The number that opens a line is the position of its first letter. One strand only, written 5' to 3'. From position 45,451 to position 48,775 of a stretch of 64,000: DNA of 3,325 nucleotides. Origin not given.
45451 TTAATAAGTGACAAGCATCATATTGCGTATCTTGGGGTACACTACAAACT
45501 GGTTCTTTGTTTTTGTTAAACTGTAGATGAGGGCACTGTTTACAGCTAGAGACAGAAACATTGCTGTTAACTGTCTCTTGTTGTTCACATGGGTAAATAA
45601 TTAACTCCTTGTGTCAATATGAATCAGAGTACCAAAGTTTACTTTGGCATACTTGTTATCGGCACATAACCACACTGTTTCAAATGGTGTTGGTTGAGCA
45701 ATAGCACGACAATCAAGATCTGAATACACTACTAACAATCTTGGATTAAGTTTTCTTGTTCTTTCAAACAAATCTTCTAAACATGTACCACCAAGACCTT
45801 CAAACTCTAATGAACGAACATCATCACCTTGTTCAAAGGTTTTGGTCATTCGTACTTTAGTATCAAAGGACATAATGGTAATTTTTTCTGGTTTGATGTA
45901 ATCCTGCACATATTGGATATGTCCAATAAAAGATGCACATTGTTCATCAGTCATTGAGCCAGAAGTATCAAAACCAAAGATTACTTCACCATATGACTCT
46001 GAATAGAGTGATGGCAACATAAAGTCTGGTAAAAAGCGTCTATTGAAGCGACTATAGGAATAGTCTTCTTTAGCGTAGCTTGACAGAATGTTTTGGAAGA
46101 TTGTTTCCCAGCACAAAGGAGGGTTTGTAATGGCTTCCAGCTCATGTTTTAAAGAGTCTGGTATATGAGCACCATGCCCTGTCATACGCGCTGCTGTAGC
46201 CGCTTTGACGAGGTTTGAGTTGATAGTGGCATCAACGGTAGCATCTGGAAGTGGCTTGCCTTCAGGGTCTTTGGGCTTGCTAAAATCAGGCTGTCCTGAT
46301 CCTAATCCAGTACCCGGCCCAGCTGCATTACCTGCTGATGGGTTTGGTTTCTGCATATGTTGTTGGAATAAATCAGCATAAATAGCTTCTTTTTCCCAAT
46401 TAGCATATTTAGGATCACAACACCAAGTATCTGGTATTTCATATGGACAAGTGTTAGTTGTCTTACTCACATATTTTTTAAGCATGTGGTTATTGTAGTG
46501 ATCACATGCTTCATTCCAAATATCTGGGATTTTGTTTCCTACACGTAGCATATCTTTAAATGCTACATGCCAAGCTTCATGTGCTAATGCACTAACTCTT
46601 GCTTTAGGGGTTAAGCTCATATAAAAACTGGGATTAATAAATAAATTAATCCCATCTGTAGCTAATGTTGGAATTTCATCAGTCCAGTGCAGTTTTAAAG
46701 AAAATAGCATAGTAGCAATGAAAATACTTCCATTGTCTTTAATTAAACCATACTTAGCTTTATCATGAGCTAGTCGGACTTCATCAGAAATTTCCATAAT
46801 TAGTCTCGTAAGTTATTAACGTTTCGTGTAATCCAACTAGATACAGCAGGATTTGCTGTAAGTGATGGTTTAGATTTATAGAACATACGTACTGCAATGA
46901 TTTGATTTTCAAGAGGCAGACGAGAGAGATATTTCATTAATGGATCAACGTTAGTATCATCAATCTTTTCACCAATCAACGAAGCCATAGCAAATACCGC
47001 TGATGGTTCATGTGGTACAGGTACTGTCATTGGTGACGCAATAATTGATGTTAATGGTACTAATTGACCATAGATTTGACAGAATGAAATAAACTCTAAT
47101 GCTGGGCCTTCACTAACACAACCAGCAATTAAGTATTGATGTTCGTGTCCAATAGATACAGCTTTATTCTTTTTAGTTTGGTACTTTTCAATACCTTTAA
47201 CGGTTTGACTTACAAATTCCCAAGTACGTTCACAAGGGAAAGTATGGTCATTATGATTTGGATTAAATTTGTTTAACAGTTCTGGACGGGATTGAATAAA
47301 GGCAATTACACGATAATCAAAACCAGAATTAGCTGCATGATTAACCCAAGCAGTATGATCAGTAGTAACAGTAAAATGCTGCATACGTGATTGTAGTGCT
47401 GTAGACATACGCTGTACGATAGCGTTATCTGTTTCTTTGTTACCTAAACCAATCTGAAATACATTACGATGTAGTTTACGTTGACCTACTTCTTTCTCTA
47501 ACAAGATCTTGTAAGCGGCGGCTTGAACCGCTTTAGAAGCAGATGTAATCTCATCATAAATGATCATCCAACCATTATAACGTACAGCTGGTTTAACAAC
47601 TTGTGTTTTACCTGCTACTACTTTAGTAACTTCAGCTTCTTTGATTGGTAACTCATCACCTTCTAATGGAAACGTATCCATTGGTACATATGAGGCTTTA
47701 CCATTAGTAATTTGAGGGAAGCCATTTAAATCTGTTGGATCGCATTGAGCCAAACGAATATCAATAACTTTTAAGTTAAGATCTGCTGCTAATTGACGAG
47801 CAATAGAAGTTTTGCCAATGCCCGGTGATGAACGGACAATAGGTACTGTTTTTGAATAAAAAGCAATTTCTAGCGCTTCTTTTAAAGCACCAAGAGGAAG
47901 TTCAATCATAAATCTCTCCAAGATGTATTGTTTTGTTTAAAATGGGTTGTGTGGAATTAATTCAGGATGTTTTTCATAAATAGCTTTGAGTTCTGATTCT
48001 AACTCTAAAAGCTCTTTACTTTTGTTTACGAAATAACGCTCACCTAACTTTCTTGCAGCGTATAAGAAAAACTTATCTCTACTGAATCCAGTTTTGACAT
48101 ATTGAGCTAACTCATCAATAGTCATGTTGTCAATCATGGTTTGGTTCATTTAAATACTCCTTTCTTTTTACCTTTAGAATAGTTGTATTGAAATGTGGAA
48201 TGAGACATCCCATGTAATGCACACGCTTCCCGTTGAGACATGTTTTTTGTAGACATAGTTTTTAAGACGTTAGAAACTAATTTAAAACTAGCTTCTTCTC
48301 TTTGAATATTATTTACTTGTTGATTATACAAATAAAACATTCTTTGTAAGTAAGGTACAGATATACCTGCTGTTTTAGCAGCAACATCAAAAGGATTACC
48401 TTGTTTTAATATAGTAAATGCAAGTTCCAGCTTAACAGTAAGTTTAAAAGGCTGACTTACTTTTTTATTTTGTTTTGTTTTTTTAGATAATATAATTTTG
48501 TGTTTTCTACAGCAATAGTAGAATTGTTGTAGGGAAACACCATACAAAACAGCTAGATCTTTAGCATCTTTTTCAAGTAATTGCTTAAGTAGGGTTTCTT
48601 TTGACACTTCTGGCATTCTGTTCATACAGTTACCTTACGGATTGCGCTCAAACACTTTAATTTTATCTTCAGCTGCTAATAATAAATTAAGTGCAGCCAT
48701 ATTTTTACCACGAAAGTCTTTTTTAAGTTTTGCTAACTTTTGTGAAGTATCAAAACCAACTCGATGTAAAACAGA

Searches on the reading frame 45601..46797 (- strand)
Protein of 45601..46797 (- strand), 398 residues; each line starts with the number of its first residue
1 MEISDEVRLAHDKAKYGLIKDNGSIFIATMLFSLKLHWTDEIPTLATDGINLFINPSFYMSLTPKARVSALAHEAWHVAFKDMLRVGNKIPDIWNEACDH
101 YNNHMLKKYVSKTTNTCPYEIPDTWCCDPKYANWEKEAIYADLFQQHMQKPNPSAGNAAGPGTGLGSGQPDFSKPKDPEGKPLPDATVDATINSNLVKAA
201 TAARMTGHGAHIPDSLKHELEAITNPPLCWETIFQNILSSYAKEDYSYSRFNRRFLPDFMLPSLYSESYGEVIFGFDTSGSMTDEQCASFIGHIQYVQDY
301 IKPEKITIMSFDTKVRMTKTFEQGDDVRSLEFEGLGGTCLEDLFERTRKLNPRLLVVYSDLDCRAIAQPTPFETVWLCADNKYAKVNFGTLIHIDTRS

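Call 10: search_dna_similar(query=window:45601-46797:-, collection=phages, mode=protein, max_rows=15)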
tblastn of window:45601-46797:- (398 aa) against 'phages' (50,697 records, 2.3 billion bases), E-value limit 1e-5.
Records with a match: 743; places in all: 743; records where one place covers at least 80% of the query: 693.
Best place of each record, by identity: <60% 743.
By first word of the organism name: Escherichia 206; Pseudomonas 112; Vibrio 98; Klebsiella 69; Erwinia 29; Salmonella 20; Rhizobium 20; Pectobacterium 19; Achromobacter 17; Campylobacter 16; and 38 more.
By host as written in the record: - 107; Escherichia coli 74; Pseudomonas aeruginosa 42; Klebsiella pneumoniae 31; Pseudomonas aeruginosa PAO1 16; Campylobacter jejuni 15; Escherichia coli K-12 14; Achromobacter xylosoxidans I2BC 12; and 199 more.
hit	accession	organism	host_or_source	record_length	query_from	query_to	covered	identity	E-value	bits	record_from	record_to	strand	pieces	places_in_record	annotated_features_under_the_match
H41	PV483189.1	Pantoea phage G19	Pantoea agglomerans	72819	6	398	99%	37.7%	9e-81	276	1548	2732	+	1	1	VWA-like domain protein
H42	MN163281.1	Klebsiella phage KpCHEMY26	Klebsiella pneumoniae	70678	10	396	97%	37.7%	3e-78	268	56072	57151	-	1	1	metallopeptidase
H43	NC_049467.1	Klebsiella phage KpCHEMY26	Klebsiella pneumoniae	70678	10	396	97%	37.7%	3e-78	268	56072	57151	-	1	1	HNH endonuclease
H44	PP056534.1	Klebsiella phage MY01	Klebsiella pneumoniae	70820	10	396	97%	37.7%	5e-78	268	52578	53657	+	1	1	putative metallopeptidase domain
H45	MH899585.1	Klebsiella phage Pylas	Klebsiella pneumoniae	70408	10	396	97%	37.5%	1e-77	266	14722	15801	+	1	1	metallopeptidase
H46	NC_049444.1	Klebsiella phage Pylas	Klebsiella pneumoniae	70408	10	396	97%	37.5%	1e-77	266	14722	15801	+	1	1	HNH endonuclease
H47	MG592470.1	Vibrio phage 1.097.O._10N.286.49.B3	Vibrio sp.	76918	1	396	99%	36.6%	2e-76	263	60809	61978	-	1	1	VWA-like domain protein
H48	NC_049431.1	Vibrio phage 1.097.O._10N.286.49.B3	Vibrio sp.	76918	1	396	99%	36.6%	2e-76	263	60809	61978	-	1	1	HNH endonuclease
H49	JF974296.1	Pseudoalteromonas phage pYD6-A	Pseudoalteromonas sp. YD6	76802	1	395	99%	36.4%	6e-67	236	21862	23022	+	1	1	hypothetical protein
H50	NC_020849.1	Pseudoalteromonas phage pYD6-A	Pseudoalteromonas sp. YD6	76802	1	395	99%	36.4%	6e-67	236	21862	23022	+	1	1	HNH endonuclease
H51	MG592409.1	Vibrio phage 1.025.O._10N.222.46.B6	Vibrio splendidus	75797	1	396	99%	36.1%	1e-75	261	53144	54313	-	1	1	putative metallopeptidase domain protein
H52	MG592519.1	Vibrio phage 1.150.O._10N.222.46.A6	Vibrio splendidus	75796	1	396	99%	36.1%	1e-75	261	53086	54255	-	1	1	putative metallopeptidase domain protein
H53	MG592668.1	Vibrio phage 2.130.O._10N.222.46.C2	Vibrio splendidus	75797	1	396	99%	36.1%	1e-75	261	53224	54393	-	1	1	putative metallopeptidase domain protein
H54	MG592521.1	Vibrio phage 1.152.O._10N.222.46.E1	Vibrio splendidus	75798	1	396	99%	36.1%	1e-75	261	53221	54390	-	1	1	putative metallopeptidase domain protein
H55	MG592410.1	Vibrio phage 1.026.O._10N.222.49.C7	Vibrio splendidus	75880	1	396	99%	36.1%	1e-75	261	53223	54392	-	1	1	putative metallopeptidase domain protein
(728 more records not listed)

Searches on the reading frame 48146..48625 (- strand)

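Call 39: search_protein_families(library=phrogs, proteins=[window:48146-48625:-], max_evalue=0.01)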
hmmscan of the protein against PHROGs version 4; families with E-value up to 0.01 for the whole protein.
window:48146-48625:- (159 aa): 2 families
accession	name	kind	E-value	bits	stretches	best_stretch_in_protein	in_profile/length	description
phrog_4102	-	head and packaging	0.003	18.7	0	105-154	7-56/166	terminase small subunit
phrog_14453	-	lysis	0.0081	17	0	24-54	36-64/65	holin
